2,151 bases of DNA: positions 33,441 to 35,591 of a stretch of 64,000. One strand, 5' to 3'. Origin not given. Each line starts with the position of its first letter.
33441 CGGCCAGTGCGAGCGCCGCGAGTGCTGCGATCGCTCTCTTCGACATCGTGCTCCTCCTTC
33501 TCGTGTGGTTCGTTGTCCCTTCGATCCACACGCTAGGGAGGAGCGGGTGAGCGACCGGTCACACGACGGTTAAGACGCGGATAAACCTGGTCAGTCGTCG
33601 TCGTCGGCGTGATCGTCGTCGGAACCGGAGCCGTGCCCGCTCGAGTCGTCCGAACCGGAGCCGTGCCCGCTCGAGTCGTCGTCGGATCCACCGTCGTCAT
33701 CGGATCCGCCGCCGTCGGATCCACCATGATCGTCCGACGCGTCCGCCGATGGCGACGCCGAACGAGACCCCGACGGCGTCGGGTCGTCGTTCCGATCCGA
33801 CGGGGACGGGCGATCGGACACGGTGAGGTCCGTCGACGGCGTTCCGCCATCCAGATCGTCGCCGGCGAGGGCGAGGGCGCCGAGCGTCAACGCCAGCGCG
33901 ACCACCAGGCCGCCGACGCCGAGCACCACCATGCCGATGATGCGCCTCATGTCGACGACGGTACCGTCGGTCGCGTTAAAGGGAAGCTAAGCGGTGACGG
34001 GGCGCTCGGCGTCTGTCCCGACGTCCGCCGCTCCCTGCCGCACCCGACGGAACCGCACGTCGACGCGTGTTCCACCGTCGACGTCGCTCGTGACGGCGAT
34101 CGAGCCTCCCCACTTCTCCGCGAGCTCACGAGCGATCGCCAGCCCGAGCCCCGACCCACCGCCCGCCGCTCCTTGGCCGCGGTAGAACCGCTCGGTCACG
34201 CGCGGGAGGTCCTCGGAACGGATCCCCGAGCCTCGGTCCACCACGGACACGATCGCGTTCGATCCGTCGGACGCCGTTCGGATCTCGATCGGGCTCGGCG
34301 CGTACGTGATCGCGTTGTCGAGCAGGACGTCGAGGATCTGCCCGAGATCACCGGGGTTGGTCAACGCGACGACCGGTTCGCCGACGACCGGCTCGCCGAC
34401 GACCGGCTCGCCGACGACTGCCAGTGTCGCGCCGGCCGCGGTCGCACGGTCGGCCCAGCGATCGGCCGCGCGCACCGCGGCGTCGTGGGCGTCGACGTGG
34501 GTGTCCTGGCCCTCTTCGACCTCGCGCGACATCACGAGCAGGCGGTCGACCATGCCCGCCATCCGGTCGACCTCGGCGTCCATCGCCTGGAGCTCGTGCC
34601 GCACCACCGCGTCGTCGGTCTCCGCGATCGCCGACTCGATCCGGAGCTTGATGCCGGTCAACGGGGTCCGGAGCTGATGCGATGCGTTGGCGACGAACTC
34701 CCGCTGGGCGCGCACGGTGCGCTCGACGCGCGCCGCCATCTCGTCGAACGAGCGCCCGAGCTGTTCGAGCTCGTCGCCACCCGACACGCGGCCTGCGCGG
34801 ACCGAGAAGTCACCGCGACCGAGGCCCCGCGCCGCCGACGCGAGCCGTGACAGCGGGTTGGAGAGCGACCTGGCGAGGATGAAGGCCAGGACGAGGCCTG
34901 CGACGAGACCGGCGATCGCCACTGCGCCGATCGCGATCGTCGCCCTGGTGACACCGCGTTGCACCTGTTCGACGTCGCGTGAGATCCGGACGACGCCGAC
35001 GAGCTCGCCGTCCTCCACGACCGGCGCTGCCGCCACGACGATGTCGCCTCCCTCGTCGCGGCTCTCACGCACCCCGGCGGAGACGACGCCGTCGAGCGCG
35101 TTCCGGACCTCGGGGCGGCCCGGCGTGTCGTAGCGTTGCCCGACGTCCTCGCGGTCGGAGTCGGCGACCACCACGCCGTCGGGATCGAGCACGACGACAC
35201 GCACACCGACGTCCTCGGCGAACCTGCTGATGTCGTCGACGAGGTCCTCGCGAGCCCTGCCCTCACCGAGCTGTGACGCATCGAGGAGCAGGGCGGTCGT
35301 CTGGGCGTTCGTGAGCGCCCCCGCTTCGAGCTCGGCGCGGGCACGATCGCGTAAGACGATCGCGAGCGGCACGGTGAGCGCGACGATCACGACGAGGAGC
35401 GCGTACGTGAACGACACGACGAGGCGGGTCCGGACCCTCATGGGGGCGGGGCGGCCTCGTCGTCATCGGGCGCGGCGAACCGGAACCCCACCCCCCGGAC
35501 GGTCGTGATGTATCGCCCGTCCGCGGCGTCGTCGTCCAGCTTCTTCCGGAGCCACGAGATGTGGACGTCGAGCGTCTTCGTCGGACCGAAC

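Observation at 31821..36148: Two-component-controlled operon encoding two Asp/His-rich secreted proteins plus three cupredoxin domains, with no classical copper-resistance genes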

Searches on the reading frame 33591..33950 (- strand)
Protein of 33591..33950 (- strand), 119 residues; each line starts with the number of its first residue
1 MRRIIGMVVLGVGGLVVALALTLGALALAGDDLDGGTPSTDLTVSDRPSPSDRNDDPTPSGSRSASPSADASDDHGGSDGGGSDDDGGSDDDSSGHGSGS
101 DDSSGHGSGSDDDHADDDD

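Call 3: search_protein_families(library=pfam, proteins=[window:33591-33950:-], max_evalue=0.01)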
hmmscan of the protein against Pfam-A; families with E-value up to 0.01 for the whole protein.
window:33591-33950:- (119 aa): 0 families

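Call 4: search_protein_families(library=ncbifam, proteins=[window:33591-33950:-], max_evalue=0.01)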
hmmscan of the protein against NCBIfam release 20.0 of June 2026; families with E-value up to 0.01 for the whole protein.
window:33591-33950:- (119 aa): 0 families

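Call 31: find_homologous_proteins(query=window:33591-33950:-, max_evalue=0.01)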
Query window:33591-33950:- (119 aa): 38 proteins with E <= 0.01 among 1360 candidates.
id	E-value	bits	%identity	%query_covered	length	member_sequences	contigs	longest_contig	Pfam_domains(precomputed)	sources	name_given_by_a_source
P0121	1.5e-30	124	58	87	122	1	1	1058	-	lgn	-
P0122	1.9e-15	75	-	-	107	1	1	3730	-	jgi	jgi:hypothetical protein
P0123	4.2e-15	74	55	88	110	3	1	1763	-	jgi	jgi:hypothetical protein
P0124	8.7e-14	70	50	70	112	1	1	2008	-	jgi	jgi:hypothetical protein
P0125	1.5e-12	66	47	71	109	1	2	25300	-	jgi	jgi:hypothetical protein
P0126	4.7e-12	64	48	71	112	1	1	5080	-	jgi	jgi:hypothetical protein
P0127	1.2e-11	63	-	-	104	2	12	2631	-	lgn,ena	-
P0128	3.3e-11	61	71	29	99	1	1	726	-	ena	-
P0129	6.0e-11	60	47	71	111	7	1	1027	-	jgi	jgi:hypothetical protein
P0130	9.2e-11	60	56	60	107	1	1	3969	-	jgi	jgi:hypothetical protein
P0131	1.8e-10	59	68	26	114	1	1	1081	-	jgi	jgi:hypothetical protein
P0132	3.6e-10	58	46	50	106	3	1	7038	-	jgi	jgi:hypothetical protein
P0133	4.3e-10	58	53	76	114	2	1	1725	-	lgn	-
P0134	5.0e-10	57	46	82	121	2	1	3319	-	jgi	jgi:hypothetical protein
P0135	7.7e-10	57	33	89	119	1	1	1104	-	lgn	-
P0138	1.9e-8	52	44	88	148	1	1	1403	-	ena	-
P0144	2.4e-7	49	48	58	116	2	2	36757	-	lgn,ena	-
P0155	6.5e-5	41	38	65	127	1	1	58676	-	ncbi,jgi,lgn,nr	ncbi:MAG TPA: hypothetical protein VGR41_03975 [Actinomycetota bacterium]|jgi:hypothetical protein|n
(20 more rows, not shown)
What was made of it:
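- On Any described family for DH1 or DH2: All homologues are labelled 'hypothetical protein' (call 31).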

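Call 34: find_encoding_contigs(protein=P0155, flank=6000, max_places=1)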
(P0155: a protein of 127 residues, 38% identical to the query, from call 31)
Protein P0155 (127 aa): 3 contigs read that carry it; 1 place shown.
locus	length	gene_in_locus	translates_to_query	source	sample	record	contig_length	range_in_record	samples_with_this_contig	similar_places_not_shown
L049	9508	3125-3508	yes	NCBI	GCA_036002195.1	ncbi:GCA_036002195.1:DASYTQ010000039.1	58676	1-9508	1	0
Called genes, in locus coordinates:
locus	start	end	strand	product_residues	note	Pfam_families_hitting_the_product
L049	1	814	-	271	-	?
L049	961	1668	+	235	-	PF00072:Response_reg, PF00486:Trans_reg_C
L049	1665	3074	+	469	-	PF17203:sCache_3_2 (faint), PF00672:HAMP, PF00512:HisKA, PF02518:HATPase_c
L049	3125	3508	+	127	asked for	-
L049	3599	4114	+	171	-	-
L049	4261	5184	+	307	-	PF01904:DUF72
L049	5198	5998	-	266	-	-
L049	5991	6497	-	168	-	PF04542:Sigma70_r2, PF08281:Sigma70_r4_2, PF04545:Sigma70_r4 (weak), PF22233:PhyR_sigma-like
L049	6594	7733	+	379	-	PF02163:Peptidase_M50, PF00571:CBS (weak)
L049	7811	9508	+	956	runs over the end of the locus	PF00580:UvrD-helicase, PF13245:AAA_19, PF13361:UvrD_C, PF12705:PDDEXK_1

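Call 35: find_encoding_contigs(protein=P0144, flank=6000, max_places=1)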
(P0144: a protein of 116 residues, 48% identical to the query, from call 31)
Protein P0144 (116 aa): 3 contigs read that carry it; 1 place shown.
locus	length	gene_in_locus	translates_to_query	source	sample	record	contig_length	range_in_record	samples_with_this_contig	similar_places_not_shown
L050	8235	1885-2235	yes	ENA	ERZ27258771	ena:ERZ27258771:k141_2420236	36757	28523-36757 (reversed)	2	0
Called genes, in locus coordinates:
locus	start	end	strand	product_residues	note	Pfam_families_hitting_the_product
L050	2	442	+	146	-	?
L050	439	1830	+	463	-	PF14827:dCache_3 (faint), PF00672:HAMP, PF00512:HisKA, PF02518:HATPase_c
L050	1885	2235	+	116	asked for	-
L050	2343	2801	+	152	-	-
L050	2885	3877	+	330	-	PF00491:Arginase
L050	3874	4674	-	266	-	PF00528:BPD_transp_1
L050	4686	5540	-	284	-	PF00528:BPD_transp_1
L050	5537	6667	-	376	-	PF00005:ABC_tran, PF13304:AAA_21 (faint), PF08402:TOBE_2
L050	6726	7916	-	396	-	PF13416:SBP_bac_8, PF13343:SBP_bac_6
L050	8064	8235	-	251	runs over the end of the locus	PF00326:Peptidase_S9 (faint), PF01738:DLH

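Call 36: find_encoding_contigs(protein=P0125, flank=6000, max_places=1)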
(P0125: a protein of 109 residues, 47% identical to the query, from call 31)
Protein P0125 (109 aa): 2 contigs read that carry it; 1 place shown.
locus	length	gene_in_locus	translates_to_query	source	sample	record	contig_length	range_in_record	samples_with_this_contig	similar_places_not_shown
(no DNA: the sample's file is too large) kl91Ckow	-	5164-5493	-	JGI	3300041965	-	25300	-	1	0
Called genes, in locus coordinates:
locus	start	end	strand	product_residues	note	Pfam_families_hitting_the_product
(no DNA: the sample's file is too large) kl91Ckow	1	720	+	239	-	?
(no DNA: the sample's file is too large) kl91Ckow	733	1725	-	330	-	PF08486:SpoIID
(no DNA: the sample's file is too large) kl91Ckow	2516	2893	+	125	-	-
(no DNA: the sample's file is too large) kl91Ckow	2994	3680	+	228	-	PF00072:Response_reg, PF00486:Trans_reg_C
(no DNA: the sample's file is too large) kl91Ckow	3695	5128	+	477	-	PF17203:sCache_3_2 (weak), PF00672:HAMP, PF00512:HisKA, PF02518:HATPase_c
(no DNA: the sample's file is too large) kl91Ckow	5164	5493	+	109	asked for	-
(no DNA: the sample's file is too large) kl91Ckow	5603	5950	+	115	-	-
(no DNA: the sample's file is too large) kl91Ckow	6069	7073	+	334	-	PF00491:Arginase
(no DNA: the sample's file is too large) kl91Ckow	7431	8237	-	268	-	PF00528:BPD_transp_1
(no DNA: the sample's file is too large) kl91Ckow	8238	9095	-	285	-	PF00528:BPD_transp_1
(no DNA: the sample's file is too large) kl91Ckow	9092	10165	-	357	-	PF00005:ABC_tran, PF13304:AAA_21 (faint), PF08402:TOBE_2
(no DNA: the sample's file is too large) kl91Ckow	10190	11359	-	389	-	PF01547:SBP_bac_1, PF13416:SBP_bac_8, PF13343:SBP_bac_6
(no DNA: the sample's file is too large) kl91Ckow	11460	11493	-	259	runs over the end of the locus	-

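Call 43: find_related_loci(query=A3, collection=metagenome_contigs, flank=6000)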
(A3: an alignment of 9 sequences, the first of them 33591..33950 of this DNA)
Query A3 (119 aa) in metagenome_contigs; peptide patterns used: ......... (x = any residue, [..] = any of these).
528 stretches matched a pattern; 3 encode a relative of the query (tblastn E <= 1e-3); 3 distinct loci.
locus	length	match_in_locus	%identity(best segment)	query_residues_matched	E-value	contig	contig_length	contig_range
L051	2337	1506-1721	58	3-67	1e-10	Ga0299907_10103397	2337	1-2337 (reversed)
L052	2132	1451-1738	37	1-89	3e-10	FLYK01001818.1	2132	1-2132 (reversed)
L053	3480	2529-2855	43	1-108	4e-10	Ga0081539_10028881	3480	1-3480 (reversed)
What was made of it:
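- Tried and rejected: The narrower alignment gave only 3 short loci (call 43).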

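Call 63: search_protein_families(library=pfam, proteins=[window:33591-33950:-, P0155, P0138], max_evalue=10)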
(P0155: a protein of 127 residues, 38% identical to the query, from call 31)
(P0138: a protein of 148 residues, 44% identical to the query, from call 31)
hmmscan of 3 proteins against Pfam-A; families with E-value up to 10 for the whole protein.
window:33591-33950:- (119 aa): 1 family
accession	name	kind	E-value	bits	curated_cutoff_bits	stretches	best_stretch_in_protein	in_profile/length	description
PF15671.10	PRR18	-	9.4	6.3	27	0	29-104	33-106/266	Proline-rich protein family 18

P0155 (127 aa): 0 families

P0138 (148 aa): 0 families

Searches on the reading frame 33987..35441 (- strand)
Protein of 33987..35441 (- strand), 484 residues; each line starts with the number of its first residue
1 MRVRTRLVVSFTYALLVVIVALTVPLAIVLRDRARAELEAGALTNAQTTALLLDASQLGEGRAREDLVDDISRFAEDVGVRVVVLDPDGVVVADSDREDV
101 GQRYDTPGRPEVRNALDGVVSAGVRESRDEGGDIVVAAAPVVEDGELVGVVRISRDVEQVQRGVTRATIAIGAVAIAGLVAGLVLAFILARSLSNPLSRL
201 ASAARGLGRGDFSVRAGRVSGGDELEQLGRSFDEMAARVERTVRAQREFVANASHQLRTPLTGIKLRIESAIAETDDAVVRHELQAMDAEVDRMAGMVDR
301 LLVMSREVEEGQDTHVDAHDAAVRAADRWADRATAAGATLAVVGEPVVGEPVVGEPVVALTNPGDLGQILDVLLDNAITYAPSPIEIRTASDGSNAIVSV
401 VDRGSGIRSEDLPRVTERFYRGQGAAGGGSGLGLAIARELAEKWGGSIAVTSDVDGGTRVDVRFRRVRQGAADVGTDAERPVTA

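Call 3: search_protein_families(library=pfam, proteins=[window:33987-35441:-], max_evalue=0.01)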
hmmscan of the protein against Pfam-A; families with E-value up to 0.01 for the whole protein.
window:33987-35441:- (484 aa): 5 families
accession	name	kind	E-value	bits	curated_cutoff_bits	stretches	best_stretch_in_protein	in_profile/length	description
PF02518.31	HATPase_c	-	1.1e-23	84.2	26.4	1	363-465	3-108/111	Histidine kinase-, DNA gyrase B-, and HSP90-like ATPase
PF00512.31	HisKA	-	8.4e-15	55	26.9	1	245-306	1-62/66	His Kinase A (phospho-acceptor) domain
PF00672.30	HAMP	-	1.5e-12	48.1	25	1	189-240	2-52/53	HAMP domain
PF17203.10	sCache_3_2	-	2.3e-07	31.4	28.4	1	81-158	55-129/140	Single cache domain 3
PF23846.1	Cache_WalK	-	0.0004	21.2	27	1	71-153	6-90/92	WalK sensor protein kinase Chache domain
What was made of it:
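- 33987..35441 (-): Sensor histidine kinase (484 aa): TM1, a roughly 140-aa extracytoplasmic Cache-like domain, TM2, HAMP, HisKA, HATPase_c. Pfam (call 3).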

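Call 4: search_protein_families(library=ncbifam, proteins=[window:33987-35441:-], max_evalue=0.01)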
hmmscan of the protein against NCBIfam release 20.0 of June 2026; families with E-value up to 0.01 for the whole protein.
window:33987-35441:- (484 aa): 80 families (the best 25 are shown)
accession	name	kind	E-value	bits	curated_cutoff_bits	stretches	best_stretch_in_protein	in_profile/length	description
NF033092.0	HK_WalK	equivalog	9.5e-54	183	725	2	241-462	367-590/594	cell wall metabolism sensor histidine kinase WalK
NF008312.0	PRK11100.1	equivalog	7.2e-45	153.7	356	1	27-466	46-474/477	two-component system sensor histidine kinase CreC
NF012163.2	BaeS_SmeS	equivalog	3e-39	135.2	500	1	174-464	169-456/457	sensor histidine kinase efflux regulator BaeS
TIGR02966.1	phoR_proteo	equivalog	7.6e-38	130.4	334.2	1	238-464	106-333/333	phosphate regulon sensor histidine kinase PhoR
TIGR01386.1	cztS_silS_copS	subfamily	3.6e-37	128.4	292.55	1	2-464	3-456/457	heavy metal sensor histidine kinase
NF007837.0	PRK10549.1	equivalog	7e-36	123.9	603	1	173-469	169-461/466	envelope stress sensor histidine kinase BaeS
NF040691.1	MtrAB_MtrB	equivalog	7.2e-36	124.2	450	1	133-460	152-486/507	MtrAB system histidine kinase MtrB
NF007007.0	PRK09470.1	equivalog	1.1e-35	123.4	486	1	185-463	184-456/463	envelope stress sensor histidine kinase CpxA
NF046044.1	PnpS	equivalog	1.2e-35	123.2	400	1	240-464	164-389/390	two-component system histidine kinase PnpS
NF007898.0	PRK10604.1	equivalog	6.1e-34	117.9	478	1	173-465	141-422/433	two-component system sensor histidine kinase RstB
NF007664.1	PRK10337.1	equivalog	2e-31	109.1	475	1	183-463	169-441/442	quorum sensing histidine kinase QseC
NF007004.0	PRK09467.1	equivalog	5.1e-31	108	415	1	165-465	159-435/440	two-component system sensor histidine kinase EnvZ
NF008468.0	PRK11360.1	equivalog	5.6e-31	107.6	646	2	238-470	386-612/616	two-component system sensor histidine kinase AtoS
NF045900.1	HisKinCpxALeg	equivalog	1.2e-27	96.8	800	1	132-462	117-447/451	two-component system sensor histidine kinase CpxA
NF058527.1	HistKinChvGCaul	equivalog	3.9e-27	95.2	740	1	109-455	170-517/535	two-component sensor histidine kinase ChvG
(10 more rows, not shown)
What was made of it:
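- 33987..35441 (-): It falls below the cut-offs for the CusS/CopS, PhoR, WalK and CreC models (call 4).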

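Call 46: find_homologous_proteins(query=window:33987-35441:-, max_evalue=1e-30)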
Query window:33987-35441:- (484 aa): 2230 proteins with E <= 1e-30 among 8000 candidates; the best 120 are listed.
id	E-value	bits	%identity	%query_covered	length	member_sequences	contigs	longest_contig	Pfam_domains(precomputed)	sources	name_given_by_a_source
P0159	7.3e-293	990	100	100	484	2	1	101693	PF00672.31,PF02518.32,PF00512.32,PF17203.11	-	-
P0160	6.3e-241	818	84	100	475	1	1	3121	PF00672.31,PF13581.13,PF02518.32,PF00512.32,PF17203.11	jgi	jgi:signal transduction histidine kinase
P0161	1.1e-232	791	83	100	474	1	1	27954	PF00672.31,PF02518.32,PF00512.32,PF17203.11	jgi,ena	-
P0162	8.3e-216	736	78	99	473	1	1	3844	PF00672.31,PF02518.32,PF00512.32,PF17203.11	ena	-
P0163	2.0e-206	705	76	97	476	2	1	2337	PF00672.31,PF02518.32,PF00512.32,PF17203.11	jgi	-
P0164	7.5e-204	696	76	96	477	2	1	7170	PF00672.31,PF02518.32,PF00512.32,PF17203.11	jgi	jgi:signal transduction histidine kinase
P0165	4.0e-186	638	69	96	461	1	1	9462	PF00672.31,PF02518.32,PF00512.32,PF17203.11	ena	-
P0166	6.1e-185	634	69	96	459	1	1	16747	PF00672.31,PF02518.32,PF00512.32,PF17203.11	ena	-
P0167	1.0e-183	630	69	96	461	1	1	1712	PF00672.31,PF02518.32,PF00512.32,PF17203.11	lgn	-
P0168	1.2e-183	630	69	96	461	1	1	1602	PF00672.31,PF02518.32,PF00512.32,PF17203.11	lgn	-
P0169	9.3e-183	627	68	96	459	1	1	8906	PF00672.31,PF02518.32,PF00512.32,PF17203.11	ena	-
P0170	3.5e-179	615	68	98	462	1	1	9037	PF00672.31,PF02518.32,PF00512.32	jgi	jgi:two-component system, OmpR family, sensor kinase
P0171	3.2e-178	612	68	96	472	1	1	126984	PF00672.31,PF02518.32,PF00512.32,PF17203.11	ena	-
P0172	1.2e-177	610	67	96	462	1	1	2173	PF00672.31,PF14827.13,PF13581.13,PF02518.32,PF00512.32,PF17203.11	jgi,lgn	jgi:two-component system, OmpR family, sensor kinase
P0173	1.7e-177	609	67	96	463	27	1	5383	PF00672.31,PF02518.32,PF00512.32,PF17203.11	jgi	jgi:signal transduction histidine kinase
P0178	3.3e-174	599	67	96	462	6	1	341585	PF00672.31,PF02518.32,PF00512.32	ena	-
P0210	5.5e-152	525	62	97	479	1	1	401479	PF00672.31,PF02518.32,PF00512.32,PF17203.11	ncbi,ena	-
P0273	3.4e-144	500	59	96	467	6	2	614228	PF00672.31,PF13581.13,PF02518.32,PF00512.32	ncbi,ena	-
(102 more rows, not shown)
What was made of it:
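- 33987..35441 (-): At least 120 orthologues of 58% identity or more, all from uncultured Actinomycetota (call 46).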

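Call 47: find_encoding_contigs(protein=P0178, flank=5000, max_places=1)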
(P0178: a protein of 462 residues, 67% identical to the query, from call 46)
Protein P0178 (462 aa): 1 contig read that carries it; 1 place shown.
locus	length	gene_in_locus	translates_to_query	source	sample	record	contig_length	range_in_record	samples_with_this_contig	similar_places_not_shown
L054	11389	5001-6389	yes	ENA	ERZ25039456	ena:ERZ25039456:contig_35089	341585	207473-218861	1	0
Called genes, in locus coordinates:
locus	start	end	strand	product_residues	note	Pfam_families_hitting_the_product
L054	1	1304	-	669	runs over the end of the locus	PF00122:E1-E2_ATPase, PF00702:Hydrolase, PF08282:Hydrolase_3 (faint)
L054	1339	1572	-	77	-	PF00037:Fer4 (weak)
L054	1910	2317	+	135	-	-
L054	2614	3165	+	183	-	PF03551:PadR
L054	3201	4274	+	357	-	PF12710:HAD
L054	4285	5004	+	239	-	PF00072:Response_reg, PF00486:Trans_reg_C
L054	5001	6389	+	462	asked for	PF00672:HAMP, PF00512:HisKA, PF02518:HATPase_c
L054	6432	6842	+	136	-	-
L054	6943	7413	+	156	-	-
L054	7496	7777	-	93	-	PF13539:Peptidase_M15_4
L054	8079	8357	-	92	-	-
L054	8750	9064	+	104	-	-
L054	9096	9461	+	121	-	-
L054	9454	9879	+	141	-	-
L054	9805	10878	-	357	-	PF15902:Sortilin-Vps10 (faint), PF02012:BNR (faint)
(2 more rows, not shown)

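Call 48: find_encoding_contigs(protein=P0210, flank=5000, max_places=1)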
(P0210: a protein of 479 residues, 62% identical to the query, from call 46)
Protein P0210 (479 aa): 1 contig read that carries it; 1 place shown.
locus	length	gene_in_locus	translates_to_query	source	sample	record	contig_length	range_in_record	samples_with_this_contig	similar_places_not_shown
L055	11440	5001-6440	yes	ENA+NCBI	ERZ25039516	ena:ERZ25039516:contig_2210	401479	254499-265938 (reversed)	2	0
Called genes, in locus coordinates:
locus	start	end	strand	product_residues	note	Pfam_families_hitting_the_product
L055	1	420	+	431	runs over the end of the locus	PF17210:SdrD_B (weak), PF13620:CarboxypepD_reg (weak), PF00528:BPD_transp_1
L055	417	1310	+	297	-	PF00528:BPD_transp_1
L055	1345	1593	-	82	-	-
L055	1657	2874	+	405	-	PF07676:PD40 (faint)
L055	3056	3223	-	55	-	-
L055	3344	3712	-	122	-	PF07311:Dodecin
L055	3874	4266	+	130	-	-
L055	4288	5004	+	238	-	PF00072:Response_reg, PF21695:GlnR_1st (weak), PF00486:Trans_reg_C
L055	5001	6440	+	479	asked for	PF17203:sCache_3_2 (weak), PF00672:HAMP, PF00512:HisKA, PF02518:HATPase_c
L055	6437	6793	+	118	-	-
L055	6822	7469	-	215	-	PF00440:TetR_N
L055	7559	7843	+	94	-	-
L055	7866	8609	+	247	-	-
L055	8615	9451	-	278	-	PF20223:DUF6582 (weak)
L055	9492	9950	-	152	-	PF01641:SelR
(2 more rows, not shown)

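Call 49: find_encoding_contigs(protein=P0273, flank=5000, max_places=1)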
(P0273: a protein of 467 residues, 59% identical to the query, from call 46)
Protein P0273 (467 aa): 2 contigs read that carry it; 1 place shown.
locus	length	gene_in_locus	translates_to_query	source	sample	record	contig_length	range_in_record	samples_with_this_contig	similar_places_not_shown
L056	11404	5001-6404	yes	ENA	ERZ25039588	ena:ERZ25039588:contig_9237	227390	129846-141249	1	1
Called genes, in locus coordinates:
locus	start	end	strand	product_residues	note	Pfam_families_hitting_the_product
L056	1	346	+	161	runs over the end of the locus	-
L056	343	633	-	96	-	-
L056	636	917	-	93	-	-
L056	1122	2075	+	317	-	PF14417:MEDS, PF13581:HATPase_c_2, PF02518:HATPase_c (weak)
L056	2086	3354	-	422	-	PF08486:SpoIID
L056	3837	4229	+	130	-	-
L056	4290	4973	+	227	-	PF00072:Response_reg, PF00486:Trans_reg_C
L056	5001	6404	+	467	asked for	PF00672:HAMP, PF00512:HisKA, PF13581:HATPase_c_2 (weak), PF02518:HATPase_c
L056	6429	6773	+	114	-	-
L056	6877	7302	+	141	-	-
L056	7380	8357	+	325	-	PF00491:Arginase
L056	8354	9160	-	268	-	PF00528:BPD_transp_1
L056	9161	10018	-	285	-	PF00528:BPD_transp_1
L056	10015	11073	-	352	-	PF00005:ABC_tran, PF13304:AAA_21 (faint), PF08402:TOBE_2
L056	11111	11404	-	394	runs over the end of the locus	PF01547:SBP_bac_1 (weak), PF13416:SBP_bac_8, PF13343:SBP_bac_6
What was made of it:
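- In L050, L056 and the P0125 contig the module lies next to an arginase gene and an ABC transporter (Pfam SBP_bac_8, TOBE_2, BPD_transp_1) (calls 35, 36, 49).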
